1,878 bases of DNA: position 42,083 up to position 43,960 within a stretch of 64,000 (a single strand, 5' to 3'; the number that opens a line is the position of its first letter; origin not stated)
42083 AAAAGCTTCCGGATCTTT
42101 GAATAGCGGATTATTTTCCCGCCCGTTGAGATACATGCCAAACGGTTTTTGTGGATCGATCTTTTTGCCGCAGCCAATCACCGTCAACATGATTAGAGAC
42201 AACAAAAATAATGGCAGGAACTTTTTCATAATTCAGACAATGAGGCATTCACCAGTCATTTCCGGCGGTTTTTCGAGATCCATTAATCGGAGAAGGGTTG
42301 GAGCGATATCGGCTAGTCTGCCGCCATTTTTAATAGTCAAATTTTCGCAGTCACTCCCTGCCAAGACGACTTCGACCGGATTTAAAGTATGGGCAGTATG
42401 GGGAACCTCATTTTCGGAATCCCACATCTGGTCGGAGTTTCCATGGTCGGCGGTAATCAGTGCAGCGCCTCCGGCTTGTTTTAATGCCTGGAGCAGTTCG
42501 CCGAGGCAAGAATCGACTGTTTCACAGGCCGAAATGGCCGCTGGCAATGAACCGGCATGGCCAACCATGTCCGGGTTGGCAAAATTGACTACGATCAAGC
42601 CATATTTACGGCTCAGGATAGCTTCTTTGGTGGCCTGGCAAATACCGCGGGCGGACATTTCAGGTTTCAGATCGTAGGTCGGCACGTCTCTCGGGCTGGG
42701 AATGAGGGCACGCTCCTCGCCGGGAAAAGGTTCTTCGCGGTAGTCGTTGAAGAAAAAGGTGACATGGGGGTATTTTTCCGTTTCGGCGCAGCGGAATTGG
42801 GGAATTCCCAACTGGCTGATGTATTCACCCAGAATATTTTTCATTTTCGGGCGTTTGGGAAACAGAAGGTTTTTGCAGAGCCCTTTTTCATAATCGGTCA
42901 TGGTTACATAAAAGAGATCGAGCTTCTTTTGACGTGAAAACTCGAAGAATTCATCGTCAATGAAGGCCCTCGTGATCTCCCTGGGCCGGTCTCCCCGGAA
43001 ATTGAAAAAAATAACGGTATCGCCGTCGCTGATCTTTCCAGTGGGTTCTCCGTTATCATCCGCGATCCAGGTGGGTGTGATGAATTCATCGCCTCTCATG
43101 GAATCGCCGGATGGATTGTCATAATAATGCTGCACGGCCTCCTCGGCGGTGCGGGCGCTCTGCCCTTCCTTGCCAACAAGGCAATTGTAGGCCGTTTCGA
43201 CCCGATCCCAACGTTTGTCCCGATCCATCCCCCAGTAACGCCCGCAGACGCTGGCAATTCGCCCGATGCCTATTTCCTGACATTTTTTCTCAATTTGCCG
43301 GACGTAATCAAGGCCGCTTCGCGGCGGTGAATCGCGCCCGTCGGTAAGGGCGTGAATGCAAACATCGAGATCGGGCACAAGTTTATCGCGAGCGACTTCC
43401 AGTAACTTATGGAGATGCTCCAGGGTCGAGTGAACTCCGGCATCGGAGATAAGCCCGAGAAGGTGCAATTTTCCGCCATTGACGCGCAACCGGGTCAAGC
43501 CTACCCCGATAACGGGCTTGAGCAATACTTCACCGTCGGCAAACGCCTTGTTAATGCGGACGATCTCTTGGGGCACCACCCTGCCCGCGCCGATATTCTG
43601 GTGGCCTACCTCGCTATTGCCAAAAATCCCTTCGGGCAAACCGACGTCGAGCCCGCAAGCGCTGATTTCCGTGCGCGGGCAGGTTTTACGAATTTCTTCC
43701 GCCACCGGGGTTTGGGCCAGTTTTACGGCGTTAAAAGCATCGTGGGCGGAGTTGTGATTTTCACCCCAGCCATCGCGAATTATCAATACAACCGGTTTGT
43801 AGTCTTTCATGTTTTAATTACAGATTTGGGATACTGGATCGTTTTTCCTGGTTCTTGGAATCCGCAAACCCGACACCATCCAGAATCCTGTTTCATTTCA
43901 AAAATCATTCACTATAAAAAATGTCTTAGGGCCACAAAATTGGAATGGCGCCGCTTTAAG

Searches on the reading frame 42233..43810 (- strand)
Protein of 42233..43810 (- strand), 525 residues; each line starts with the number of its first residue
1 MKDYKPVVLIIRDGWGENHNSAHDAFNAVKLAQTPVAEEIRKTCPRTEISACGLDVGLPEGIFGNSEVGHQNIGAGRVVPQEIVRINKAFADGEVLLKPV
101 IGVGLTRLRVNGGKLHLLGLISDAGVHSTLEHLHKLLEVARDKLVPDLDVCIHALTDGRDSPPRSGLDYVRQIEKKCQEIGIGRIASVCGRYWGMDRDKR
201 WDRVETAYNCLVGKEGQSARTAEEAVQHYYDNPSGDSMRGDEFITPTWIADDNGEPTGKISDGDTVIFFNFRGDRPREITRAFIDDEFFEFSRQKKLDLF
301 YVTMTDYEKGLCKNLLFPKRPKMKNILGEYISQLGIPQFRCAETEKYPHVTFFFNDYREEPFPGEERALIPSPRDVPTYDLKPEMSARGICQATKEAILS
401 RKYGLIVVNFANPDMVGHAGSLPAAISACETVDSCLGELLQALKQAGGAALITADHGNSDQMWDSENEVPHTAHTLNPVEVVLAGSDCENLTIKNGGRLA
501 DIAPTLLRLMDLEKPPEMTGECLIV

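Call 53: search_protein_families(library=pfam, proteins=[window:42233-43810:-], max_evalue=0.0001)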
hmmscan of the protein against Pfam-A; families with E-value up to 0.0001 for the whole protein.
window:42233-43810:- (525 aa): 3 families
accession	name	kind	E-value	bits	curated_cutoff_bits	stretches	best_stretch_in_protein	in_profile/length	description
PF06415.18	iPGM_N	-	6.2e-74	248.6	27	1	86-309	1-217/217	BPG-independent PGAM N-terminus (iPGM_N)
PF01676.23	Metalloenzyme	-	1.8e-73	247.6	24.3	1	5-514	1-252/252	Metalloenzyme superfamily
PF01663.27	Phosphodiest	-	1.3e-06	28.7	23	1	396-464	155-226/342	Type I phosphodiesterase / nucleotide pyrophosphatase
